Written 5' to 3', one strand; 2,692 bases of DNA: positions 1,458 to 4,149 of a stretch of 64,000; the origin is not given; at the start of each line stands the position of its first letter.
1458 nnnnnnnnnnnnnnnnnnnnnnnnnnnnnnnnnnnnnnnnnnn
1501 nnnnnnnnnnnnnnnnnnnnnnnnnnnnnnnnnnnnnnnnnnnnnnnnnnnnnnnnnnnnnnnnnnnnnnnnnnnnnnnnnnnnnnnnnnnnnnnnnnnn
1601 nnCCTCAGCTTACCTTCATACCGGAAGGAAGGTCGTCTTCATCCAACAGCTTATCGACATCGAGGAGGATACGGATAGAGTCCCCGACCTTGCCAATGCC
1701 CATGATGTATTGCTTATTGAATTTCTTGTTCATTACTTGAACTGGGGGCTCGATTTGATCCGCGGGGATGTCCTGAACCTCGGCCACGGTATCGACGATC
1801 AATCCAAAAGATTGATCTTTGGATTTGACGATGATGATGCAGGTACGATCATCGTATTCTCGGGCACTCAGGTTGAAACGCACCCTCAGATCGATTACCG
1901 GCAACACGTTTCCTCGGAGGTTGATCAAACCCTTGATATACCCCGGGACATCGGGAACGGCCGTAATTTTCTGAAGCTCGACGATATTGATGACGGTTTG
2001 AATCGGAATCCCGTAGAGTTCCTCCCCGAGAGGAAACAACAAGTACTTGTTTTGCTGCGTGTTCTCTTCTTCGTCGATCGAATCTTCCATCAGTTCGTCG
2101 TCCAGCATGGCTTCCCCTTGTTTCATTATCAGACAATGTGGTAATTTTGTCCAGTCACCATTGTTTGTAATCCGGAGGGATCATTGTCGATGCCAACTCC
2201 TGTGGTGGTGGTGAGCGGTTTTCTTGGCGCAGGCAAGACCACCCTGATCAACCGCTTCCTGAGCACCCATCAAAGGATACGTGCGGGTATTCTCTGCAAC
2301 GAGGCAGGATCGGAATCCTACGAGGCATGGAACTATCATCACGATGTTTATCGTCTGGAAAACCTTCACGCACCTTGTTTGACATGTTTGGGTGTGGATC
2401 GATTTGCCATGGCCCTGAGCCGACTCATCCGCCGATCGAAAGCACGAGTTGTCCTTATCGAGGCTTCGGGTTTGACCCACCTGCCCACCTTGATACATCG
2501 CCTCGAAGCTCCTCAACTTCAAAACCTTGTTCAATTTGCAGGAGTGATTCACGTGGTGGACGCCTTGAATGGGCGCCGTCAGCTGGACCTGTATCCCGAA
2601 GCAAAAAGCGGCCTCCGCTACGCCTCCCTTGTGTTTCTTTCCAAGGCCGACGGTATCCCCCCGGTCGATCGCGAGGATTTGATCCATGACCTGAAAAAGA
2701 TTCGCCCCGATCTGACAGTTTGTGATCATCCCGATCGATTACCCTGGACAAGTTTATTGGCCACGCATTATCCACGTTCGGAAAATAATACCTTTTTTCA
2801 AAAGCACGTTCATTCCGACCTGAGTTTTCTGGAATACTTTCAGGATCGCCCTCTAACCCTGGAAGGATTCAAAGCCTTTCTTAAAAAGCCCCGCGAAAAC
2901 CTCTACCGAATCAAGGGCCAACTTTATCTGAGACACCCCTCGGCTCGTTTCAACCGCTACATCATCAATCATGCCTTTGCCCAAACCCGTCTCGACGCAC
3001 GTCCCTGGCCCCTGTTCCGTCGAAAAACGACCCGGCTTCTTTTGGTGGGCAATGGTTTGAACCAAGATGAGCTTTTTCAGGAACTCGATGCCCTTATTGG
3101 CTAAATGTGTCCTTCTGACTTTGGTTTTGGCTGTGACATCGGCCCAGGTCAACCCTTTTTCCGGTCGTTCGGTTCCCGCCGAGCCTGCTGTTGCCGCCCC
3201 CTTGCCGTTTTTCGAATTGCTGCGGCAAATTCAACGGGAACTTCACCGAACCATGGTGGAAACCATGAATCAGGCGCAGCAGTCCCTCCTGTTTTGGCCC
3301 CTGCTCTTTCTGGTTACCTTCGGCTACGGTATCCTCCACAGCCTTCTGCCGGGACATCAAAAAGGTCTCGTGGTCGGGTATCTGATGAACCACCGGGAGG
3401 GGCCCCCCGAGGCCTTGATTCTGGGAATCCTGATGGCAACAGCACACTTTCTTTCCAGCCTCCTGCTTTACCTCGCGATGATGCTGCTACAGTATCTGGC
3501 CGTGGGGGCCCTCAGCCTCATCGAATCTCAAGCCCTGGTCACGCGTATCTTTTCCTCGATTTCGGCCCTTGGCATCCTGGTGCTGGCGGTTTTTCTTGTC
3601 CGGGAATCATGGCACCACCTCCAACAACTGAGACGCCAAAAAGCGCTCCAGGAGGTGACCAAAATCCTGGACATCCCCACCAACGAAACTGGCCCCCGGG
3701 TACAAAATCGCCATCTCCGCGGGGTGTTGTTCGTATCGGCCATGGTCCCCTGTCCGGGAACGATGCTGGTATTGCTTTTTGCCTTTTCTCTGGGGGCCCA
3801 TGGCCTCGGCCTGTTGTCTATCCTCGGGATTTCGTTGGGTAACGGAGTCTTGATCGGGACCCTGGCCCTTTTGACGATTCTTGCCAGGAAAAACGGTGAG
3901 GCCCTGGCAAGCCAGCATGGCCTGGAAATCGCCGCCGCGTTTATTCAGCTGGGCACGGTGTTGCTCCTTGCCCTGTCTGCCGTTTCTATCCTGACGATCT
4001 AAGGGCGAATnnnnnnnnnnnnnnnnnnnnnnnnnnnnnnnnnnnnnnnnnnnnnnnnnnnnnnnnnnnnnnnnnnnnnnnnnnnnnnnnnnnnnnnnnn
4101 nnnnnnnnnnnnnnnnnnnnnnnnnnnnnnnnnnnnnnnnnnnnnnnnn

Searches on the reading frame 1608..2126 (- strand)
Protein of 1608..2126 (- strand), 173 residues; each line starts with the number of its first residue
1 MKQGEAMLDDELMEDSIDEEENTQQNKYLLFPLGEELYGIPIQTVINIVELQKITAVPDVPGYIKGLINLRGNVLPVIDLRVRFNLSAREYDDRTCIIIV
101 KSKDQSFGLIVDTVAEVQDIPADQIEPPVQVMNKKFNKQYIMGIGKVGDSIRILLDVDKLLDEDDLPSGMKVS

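Call 68: search_protein_families(library=pfam, proteins=[window:1608-2126:-], max_evalue=0.00001)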
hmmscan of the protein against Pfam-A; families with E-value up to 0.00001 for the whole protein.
window:1608-2126:- (173 aa): 1 family
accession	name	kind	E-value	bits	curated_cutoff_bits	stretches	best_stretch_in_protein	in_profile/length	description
PF01584.24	CheW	-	1.2e-41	142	23.5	1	27-163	1-136/138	CheW-like domain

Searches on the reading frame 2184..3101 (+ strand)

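Call 38: search_protein_families(library=pfam, proteins=[window:2184-3101:+], max_evalue=0.00001)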
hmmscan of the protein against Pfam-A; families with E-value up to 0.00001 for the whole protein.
window:2184-3101:+ (306 aa): 2 families
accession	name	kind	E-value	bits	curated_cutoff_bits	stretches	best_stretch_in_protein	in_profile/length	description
PF02492.25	cobW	-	9.8e-28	97.4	20.7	1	6-179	1-178/180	CobW/HypB/UreG, nucleotide-binding domain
PF07683.19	CobW_C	-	4e-10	39.9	22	1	218-304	6-93/94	Cobalamin synthesis protein cobW C-terminal domain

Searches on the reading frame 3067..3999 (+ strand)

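Call 68: search_protein_families(library=pfam, proteins=[window:3067-3999:+], max_evalue=0.00001)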
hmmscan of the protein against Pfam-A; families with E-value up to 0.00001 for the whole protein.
window:3067-3999:+ (311 aa): 1 family
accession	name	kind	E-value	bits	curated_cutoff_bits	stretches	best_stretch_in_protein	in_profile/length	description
PF03824.22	NicO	-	6.2e-09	36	27.7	1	81-196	5-120/287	High-affinity nickel-transport protein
